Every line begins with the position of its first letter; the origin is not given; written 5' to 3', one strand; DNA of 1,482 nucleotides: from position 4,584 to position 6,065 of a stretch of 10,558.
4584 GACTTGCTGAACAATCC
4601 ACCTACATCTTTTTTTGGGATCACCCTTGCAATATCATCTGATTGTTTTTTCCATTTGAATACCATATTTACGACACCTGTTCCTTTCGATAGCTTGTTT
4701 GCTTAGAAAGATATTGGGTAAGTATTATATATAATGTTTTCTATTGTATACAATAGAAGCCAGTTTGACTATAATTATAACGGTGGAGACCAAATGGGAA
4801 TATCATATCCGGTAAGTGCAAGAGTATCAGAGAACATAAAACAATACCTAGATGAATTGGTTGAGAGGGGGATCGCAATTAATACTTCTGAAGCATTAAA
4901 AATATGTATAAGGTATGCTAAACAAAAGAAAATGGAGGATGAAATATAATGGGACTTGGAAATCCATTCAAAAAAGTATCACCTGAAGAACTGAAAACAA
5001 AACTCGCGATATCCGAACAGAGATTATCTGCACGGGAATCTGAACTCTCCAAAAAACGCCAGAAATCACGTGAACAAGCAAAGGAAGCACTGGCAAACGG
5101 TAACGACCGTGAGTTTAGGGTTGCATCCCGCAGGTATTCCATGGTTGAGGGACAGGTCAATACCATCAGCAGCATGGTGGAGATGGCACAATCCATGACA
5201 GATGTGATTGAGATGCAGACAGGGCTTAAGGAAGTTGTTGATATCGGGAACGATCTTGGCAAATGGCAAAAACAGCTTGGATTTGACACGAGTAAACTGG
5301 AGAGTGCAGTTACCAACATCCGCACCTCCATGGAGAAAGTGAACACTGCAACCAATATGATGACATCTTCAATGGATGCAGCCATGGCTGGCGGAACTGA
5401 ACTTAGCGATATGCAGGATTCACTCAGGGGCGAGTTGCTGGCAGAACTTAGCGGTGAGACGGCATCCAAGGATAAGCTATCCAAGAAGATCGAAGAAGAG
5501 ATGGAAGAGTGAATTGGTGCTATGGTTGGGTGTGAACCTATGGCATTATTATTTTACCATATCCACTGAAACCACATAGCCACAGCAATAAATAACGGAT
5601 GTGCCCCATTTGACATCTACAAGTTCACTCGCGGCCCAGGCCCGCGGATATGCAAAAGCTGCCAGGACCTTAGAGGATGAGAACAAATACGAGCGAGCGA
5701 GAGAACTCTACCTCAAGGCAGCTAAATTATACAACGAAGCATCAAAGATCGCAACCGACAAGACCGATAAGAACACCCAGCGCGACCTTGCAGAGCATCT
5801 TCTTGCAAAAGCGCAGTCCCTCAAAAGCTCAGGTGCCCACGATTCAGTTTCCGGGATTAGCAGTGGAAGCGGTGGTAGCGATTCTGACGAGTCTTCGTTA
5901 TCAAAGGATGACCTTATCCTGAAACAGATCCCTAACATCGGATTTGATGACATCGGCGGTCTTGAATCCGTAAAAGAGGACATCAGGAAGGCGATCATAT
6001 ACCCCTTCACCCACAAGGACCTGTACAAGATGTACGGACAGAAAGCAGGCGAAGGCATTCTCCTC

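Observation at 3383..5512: Divergent pairing of an SPFH/flotillin-like protein with the ESCRT-III/PspA-superfamily gene, an archaeal counterpart of the bacterial PspA-YdjGHI module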

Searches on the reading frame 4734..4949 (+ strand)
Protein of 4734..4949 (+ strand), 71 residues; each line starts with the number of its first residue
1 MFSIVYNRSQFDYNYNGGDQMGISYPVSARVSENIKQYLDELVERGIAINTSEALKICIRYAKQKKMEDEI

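Call 3: search_protein_families(library=pfam, proteins=[window:4734-4949:+], max_evalue=1)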
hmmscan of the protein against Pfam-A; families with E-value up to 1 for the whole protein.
window:4734-4949:+ (71 aa): 3 families
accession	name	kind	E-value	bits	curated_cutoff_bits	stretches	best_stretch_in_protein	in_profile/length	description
PF01402.27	RHH_1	-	0.0062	16.9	20.5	1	27-62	2-36/39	Ribbon-helix-helix protein, copG family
PF00631.27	G-gamma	-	0.14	12.7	27.1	1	28-69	4-43/69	GGL domain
PF25166.1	CoiA_C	-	0.14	12.4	21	1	28-67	106-139/149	Competence protein CoiA, C-terminal domain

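Call 5: search_protein_families(library=ncbifam, proteins=[window:4734-4949:+], max_evalue=1)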
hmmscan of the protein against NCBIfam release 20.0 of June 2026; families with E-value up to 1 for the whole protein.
window:4734-4949:+ (71 aa): 3 families
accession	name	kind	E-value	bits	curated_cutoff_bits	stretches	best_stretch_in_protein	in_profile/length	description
NF058631.1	sRNA_TF_AbmR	equivalog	1.8e-05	24.4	160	1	23-65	100-142/167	ATP-binding transcription factor AbmR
TIGR02384.1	RelB_DinJ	subfamily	0.094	12.9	45.65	1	26-62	5-40/85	type II toxin-antitoxin system RelB/DinJ family antitoxin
TIGR02606.1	antidote_CC2985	hypoth_equivalog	0.11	12.5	46.2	1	28-65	3-40/70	type II toxin-antitoxin system ParD family antitoxin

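Call 64: list_cluster_members(proteins=[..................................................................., window:4734-4946:+, window:4794-4946:+])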
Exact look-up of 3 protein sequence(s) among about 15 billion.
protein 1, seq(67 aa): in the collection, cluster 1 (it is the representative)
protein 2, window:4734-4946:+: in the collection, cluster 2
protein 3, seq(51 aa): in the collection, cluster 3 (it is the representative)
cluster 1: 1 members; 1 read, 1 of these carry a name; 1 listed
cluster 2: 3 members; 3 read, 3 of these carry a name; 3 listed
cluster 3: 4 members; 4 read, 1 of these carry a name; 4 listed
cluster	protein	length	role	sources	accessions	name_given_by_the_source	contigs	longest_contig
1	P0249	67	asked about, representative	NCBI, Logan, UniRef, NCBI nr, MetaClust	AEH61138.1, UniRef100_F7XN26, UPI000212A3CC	hypothetical protein Mzhil_1284 [Methanosalsum zhilinae DSM 4017] | Uncharacterized protein n=2 Tax=Methanosalsum zhilinae TaxID=39669 RepID=F7XN26_METZD | status=active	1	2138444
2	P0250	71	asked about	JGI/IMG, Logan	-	hypothetical protein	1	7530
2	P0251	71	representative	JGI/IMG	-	hypothetical protein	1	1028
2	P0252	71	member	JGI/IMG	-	hypothetical protein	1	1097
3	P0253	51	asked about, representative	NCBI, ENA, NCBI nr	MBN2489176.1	MAG: hypothetical protein JXA98_09115 [Methanosarcinaceae archaeon] | hypothetical protein [Methanosarcinaceae archaeon]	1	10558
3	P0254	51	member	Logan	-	-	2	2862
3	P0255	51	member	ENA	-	-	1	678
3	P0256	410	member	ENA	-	-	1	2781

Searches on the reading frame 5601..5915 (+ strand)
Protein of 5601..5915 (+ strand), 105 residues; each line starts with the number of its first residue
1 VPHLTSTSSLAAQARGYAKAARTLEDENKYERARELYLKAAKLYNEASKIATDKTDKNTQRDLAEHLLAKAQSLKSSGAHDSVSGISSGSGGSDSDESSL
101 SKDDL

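Call 60: search_solved_structures(query=window:5601-5915:+, max_evalue=10, show_alignments=1)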
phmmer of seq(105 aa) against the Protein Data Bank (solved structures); distinct sequences matched with E-value up to 10: 6.
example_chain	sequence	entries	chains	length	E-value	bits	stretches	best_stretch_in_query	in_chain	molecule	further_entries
9y5f_B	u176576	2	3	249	0.37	14.8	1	28-100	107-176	sc-t-SNARE-5.s.8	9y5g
27ah_A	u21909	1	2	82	0.53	14.3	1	10-77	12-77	De novo designed miniprotein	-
27ag_A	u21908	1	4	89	0.66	14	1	10-77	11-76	De novo designed miniprotein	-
8uc6_C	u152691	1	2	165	0.67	13.9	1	25-76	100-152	Calpain-7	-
7kw7_E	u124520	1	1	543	5.4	11.1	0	14-63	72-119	Stress-induced-phosphoprotein 1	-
2gw1_A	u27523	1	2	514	5.9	10.9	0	27-69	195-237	Mitochondrial precursor proteins import receptor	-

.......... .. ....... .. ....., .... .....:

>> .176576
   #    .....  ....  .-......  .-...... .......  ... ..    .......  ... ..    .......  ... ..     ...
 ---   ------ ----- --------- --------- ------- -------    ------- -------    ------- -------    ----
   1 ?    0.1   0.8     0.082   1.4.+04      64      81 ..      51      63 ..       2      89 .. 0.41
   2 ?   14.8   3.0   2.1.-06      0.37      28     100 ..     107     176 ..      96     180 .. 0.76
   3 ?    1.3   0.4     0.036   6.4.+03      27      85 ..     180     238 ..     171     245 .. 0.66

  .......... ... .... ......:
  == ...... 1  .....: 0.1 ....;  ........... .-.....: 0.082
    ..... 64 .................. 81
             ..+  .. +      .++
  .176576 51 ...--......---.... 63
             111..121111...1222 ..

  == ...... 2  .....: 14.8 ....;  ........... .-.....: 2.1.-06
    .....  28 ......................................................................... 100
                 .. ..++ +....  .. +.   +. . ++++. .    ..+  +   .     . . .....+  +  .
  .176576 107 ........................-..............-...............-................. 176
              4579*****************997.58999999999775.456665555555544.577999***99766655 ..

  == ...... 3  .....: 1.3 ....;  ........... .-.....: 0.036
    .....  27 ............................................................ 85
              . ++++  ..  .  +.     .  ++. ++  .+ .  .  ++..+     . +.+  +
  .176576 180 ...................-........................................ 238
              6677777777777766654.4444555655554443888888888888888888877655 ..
